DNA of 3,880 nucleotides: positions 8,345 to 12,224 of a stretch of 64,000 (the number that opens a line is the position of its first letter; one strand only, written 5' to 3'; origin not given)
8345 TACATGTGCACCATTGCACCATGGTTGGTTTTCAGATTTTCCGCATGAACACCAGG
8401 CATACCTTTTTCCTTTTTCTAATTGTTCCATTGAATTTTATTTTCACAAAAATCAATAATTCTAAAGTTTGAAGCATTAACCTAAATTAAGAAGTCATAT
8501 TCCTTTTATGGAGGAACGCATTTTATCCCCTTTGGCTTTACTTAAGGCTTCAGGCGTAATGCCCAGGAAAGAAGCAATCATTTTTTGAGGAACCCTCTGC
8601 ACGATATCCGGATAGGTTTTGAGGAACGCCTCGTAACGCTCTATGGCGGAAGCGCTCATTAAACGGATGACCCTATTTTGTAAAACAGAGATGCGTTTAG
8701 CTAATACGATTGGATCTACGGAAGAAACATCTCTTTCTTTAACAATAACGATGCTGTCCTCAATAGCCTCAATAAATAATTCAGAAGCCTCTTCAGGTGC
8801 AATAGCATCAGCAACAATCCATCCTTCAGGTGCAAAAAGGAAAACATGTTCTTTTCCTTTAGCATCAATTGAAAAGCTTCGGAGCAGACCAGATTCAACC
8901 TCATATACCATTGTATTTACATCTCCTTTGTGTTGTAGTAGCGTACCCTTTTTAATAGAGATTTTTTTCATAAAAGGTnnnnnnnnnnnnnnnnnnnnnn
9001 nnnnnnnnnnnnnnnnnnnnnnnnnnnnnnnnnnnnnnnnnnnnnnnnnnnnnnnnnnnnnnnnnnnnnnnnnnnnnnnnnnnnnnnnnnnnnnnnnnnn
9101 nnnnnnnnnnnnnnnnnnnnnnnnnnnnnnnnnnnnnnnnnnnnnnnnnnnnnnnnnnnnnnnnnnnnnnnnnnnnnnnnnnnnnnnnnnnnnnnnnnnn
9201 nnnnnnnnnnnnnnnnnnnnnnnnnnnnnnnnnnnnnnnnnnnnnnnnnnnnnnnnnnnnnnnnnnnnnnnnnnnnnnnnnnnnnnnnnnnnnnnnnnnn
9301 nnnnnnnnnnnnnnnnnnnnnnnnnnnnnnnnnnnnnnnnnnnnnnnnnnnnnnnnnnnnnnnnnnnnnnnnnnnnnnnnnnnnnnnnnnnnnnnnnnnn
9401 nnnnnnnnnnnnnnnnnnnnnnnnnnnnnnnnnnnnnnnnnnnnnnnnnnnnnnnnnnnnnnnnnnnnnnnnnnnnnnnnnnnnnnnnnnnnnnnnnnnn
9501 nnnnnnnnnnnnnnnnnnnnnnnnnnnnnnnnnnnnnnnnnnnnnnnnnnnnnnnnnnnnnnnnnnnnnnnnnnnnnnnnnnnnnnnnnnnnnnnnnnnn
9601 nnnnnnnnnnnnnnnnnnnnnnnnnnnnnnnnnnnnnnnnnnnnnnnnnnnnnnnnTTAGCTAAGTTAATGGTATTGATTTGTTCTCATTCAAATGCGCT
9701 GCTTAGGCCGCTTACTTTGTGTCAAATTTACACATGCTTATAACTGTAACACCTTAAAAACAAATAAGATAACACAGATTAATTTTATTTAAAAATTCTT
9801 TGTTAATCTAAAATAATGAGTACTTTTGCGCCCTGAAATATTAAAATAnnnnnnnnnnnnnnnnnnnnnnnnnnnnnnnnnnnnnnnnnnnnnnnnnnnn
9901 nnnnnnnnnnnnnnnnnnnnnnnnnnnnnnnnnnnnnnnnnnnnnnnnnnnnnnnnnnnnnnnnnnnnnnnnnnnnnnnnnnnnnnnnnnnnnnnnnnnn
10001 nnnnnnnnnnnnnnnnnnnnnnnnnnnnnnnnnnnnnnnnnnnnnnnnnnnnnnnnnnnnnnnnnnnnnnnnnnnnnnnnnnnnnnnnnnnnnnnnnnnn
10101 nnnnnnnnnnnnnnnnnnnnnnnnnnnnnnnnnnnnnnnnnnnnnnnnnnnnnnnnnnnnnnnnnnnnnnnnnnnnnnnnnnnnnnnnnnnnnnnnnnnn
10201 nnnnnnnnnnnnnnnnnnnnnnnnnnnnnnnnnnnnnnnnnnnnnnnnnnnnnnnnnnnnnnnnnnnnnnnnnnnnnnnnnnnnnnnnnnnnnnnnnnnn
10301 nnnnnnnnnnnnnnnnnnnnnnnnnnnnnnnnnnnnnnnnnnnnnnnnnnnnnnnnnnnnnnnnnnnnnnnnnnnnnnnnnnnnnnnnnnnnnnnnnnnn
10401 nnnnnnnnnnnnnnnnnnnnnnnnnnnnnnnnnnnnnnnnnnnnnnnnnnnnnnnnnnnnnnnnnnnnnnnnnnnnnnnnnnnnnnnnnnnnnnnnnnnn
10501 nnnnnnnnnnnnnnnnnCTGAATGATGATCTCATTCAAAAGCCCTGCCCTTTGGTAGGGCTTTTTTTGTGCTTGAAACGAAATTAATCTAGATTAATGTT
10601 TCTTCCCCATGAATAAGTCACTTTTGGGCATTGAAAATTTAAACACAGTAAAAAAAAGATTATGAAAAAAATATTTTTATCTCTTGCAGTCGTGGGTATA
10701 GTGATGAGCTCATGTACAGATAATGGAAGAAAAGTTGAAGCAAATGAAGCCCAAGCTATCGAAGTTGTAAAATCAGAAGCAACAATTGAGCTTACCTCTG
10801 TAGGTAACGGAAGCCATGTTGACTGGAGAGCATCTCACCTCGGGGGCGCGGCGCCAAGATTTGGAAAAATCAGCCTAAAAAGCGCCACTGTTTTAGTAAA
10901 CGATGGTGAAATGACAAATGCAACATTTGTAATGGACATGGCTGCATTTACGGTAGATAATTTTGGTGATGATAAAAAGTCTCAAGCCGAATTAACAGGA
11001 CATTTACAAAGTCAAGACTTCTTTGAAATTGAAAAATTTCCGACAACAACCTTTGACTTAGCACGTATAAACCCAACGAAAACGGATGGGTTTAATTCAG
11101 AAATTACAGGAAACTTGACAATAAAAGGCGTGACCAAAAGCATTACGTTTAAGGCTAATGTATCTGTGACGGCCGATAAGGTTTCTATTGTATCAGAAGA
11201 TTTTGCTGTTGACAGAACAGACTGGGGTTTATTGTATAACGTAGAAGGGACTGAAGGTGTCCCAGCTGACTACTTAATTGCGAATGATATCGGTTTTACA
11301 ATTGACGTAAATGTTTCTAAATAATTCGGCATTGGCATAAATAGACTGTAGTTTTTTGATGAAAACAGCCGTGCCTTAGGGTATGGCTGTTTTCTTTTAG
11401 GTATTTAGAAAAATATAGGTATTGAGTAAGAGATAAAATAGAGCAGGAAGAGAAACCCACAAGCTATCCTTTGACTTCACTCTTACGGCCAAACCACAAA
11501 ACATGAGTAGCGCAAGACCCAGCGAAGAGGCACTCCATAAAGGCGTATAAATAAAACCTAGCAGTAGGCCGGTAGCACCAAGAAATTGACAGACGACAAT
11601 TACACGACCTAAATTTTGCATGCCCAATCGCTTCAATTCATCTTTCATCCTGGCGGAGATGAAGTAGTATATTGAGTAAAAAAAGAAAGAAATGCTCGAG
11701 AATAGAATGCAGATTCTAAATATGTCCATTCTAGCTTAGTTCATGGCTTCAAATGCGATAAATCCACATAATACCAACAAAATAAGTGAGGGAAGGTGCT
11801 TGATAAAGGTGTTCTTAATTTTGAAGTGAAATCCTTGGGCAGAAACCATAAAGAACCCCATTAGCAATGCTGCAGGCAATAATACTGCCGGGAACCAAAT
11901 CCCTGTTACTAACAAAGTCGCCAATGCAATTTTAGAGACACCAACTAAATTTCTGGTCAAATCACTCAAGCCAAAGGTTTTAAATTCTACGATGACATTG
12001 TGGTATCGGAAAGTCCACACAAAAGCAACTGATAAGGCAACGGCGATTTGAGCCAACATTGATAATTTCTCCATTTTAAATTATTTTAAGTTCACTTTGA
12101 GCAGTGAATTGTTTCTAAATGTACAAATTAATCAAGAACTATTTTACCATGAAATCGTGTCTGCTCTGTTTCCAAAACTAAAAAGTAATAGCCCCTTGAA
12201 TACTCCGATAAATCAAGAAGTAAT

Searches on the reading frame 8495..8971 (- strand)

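Call 92: search_protein_families(library=pfam, proteins=[window:8495-8971:-], max_evalue=0.0001)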
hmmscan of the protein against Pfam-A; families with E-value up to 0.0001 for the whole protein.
window:8495-8971:- (158 aa): 1 family
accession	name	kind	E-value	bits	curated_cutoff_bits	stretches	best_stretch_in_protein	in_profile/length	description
PF00027.35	cNMP_binding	-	1.2e-05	25.6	27.5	1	5-78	3-77/89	Cyclic nucleotide-binding domain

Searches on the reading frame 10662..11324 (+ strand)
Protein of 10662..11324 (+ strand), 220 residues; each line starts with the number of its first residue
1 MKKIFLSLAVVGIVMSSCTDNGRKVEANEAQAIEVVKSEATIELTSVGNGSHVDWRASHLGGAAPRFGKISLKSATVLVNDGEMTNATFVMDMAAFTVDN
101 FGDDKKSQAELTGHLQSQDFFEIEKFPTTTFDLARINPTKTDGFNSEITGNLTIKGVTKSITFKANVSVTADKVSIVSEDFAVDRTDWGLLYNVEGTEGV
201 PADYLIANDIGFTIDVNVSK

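Call 7: search_protein_families(library=pfam, proteins=[window:10662-11324:+], max_evalue=0.01)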
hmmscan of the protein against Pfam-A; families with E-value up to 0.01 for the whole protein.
window:10662-11324:+ (220 aa): 1 family
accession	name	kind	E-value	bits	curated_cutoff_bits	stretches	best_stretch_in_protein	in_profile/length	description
PF04264.18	YceI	-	3e-24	86.5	23.7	1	49-217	6-149/150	YceI-like domain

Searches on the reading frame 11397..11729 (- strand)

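Call 7: search_protein_families(library=pfam, proteins=[window:11397-11729:-], max_evalue=0.01)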
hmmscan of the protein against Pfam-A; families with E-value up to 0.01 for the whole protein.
window:11397-11729:- (110 aa): 1 family
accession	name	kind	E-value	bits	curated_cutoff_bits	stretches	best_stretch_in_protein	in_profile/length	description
PF13564.11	DoxX_2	-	1.4e-06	28.8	26.3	1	38-102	35-100/103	DoxX-like family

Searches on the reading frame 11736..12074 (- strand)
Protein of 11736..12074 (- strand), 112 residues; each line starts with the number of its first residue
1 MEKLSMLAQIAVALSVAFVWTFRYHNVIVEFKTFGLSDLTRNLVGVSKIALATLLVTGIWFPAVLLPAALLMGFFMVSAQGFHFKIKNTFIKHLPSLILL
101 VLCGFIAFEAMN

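Call 7: search_protein_families(library=pfam, proteins=[window:11736-12074:-], max_evalue=0.01)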
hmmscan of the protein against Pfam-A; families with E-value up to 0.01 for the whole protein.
window:11736-12074:- (112 aa): 1 family
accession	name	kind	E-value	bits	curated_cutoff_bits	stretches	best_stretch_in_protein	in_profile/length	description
PF13564.11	DoxX_2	-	1.4e-09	38.5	26.3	1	10-103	7-100/103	DoxX-like family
